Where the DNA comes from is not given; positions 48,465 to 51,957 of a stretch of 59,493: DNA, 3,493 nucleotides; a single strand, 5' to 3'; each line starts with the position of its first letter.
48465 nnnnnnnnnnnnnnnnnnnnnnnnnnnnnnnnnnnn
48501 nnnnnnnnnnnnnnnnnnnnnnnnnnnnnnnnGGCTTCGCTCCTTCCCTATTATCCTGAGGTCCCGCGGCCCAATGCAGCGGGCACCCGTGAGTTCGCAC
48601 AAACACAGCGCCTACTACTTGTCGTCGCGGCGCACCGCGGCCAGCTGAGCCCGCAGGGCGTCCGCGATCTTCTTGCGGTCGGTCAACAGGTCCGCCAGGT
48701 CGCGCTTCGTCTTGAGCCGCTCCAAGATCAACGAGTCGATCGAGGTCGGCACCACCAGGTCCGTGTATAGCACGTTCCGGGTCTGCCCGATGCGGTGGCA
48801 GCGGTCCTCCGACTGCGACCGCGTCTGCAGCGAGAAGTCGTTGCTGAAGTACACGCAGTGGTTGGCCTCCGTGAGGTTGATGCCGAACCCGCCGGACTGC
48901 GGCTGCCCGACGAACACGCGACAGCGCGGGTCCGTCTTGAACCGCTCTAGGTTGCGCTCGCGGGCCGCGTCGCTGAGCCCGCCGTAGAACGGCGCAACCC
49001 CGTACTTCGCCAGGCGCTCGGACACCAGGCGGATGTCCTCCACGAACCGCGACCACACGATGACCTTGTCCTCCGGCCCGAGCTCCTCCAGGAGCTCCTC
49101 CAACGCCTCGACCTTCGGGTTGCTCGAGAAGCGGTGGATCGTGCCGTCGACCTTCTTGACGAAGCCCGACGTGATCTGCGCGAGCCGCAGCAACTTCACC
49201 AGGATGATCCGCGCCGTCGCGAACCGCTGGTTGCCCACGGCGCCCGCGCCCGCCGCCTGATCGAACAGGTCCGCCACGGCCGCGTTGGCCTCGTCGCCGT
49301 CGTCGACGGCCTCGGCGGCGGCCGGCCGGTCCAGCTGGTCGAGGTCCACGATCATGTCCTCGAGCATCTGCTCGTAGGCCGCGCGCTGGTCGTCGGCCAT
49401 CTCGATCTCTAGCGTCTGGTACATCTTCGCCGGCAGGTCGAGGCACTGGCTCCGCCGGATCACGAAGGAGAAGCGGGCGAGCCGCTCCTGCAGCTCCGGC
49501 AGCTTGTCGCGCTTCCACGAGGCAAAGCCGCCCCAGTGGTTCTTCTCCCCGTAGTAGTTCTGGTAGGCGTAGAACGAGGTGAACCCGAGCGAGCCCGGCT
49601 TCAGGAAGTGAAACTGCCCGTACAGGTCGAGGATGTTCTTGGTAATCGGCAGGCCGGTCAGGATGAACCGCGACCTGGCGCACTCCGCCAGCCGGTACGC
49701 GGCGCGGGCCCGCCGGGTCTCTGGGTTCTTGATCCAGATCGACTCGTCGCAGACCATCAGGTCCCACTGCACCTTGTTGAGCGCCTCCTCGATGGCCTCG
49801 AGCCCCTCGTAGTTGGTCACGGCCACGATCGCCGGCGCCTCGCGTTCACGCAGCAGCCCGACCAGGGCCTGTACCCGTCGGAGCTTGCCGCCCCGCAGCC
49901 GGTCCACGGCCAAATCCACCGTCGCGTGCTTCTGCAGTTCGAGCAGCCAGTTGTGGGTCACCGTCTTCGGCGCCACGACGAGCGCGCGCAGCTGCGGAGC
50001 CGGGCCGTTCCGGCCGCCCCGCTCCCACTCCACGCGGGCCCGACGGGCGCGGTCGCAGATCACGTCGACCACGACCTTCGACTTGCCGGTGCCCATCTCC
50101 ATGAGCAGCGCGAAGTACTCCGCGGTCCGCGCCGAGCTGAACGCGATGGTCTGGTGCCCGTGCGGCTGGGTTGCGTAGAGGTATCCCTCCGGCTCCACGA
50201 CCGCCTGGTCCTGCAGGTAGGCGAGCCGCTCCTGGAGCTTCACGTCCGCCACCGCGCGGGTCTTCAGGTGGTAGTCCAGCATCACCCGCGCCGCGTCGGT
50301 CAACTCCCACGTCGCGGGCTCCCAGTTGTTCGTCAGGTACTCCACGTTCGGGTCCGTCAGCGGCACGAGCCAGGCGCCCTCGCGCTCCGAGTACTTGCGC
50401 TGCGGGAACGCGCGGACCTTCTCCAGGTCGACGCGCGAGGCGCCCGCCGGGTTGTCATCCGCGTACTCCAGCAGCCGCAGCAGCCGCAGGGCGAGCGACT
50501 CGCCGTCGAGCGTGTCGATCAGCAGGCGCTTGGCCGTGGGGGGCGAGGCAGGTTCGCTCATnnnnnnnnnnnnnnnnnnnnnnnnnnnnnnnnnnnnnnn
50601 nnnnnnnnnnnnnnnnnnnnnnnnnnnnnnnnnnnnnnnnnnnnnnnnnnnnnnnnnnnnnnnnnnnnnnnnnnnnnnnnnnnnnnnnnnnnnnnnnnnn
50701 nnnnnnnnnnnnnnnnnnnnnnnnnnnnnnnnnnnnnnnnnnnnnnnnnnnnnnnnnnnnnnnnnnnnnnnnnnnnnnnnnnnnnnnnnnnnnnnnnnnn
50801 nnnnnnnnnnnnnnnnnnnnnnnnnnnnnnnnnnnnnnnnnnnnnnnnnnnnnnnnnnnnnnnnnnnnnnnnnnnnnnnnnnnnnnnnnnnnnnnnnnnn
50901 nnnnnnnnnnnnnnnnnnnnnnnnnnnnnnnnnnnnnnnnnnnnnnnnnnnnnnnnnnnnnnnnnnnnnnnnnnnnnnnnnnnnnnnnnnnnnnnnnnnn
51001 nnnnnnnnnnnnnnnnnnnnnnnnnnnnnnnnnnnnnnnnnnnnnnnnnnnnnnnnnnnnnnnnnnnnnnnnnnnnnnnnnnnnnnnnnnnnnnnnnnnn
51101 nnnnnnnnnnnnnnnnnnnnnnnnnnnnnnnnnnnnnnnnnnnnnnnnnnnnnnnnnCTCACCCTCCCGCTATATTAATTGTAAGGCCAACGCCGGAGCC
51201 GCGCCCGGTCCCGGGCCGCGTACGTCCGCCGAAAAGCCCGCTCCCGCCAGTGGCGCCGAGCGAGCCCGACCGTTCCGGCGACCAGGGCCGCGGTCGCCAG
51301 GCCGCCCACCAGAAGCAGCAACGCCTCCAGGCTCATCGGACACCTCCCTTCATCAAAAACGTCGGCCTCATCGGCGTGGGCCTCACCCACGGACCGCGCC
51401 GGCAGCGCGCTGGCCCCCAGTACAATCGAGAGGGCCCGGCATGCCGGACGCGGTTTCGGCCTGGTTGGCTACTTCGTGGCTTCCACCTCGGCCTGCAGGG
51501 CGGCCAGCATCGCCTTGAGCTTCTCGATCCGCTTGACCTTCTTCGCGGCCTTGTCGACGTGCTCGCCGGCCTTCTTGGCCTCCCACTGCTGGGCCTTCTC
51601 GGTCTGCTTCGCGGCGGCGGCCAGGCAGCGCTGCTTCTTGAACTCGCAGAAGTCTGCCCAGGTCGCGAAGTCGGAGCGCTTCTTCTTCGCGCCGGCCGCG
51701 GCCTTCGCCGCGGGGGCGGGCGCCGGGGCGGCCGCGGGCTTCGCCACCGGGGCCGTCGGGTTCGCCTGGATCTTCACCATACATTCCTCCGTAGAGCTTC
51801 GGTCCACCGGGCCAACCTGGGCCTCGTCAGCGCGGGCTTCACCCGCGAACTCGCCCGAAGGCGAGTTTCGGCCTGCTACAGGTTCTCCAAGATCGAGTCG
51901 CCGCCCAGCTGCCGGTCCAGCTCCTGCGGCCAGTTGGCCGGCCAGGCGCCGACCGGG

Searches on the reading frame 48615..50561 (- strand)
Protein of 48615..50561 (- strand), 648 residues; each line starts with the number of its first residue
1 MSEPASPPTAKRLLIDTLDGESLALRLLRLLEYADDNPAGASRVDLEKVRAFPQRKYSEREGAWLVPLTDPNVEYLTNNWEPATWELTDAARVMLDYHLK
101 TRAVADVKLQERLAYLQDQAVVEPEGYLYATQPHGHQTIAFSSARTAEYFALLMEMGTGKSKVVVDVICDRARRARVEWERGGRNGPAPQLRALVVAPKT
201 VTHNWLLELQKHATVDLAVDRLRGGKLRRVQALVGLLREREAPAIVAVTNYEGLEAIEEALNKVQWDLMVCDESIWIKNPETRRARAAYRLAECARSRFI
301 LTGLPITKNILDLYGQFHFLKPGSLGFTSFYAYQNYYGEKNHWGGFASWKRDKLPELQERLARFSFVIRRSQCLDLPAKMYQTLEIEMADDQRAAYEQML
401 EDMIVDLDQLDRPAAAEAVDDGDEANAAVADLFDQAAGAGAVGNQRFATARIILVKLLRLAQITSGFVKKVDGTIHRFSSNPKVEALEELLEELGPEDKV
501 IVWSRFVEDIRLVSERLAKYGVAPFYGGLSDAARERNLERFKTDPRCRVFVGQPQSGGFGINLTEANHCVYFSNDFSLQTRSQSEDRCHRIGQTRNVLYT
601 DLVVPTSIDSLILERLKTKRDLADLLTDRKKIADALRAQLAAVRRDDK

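Call 7: search_protein_families(library=phrogs, proteins=[window:48615-50561:-], max_evalue=0.01)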
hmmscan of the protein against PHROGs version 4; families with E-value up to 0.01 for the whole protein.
window:48615-50561:- (648 aa): 3 families
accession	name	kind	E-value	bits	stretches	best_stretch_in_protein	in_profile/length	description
phrog_62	-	DNA, RNA and nucleotide metabolism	9.1e-114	382.4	1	91-632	674-1138/1881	DNA helicase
phrog_29996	-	unknown function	2.3e-24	86.5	2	460-626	996-1163/1189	-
phrog_11354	-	unknown function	1e-06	29.4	1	548-623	25-101/116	-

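Call 8: search_protein_families(library=pfam, proteins=[window:48615-50561:-], max_evalue=0.01)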
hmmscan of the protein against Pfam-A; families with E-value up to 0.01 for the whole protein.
window:48615-50561:- (648 aa): 3 families
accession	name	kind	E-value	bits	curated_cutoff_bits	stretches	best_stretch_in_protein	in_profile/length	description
PF00176.29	SNF2-rel_dom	-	2e-24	86.6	24.9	1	155-407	25-261/290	SNF2-related domain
PF00271.37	Helicase_C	-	1.1e-14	55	23.5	1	483-592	2-110/110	Helicase conserved C-terminal domain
PF16203.11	ERCC3_RAD25_C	-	0.0072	16.1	27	0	497-593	60-150/248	ERCC3/RAD25/XPB C-terminal helicase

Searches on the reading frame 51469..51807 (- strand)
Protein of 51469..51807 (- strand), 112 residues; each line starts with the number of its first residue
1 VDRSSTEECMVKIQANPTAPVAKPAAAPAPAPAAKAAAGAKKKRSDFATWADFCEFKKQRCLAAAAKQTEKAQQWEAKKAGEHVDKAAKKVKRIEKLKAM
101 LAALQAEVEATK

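Call 7: search_protein_families(library=phrogs, proteins=[window:51469-51807:-], max_evalue=0.01)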
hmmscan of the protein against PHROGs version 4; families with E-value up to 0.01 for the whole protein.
window:51469-51807:- (112 aa): 0 families

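Call 8: search_protein_families(library=pfam, proteins=[window:51469-51807:-], max_evalue=0.01)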
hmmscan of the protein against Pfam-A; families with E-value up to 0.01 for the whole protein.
window:51469-51807:- (112 aa): 0 families

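Call 100: search_protein_families(library=phrogs, proteins=[window:51469-51780:-], max_evalue=0.05)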
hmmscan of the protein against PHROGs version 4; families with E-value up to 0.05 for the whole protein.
window:51469-51780:- (103 aa): 1 family
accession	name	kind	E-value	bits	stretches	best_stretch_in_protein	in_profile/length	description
phrog_9908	-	DNA, RNA and nucleotide metabolism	0.029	14.5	1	49-90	10-51/282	DNA binding protein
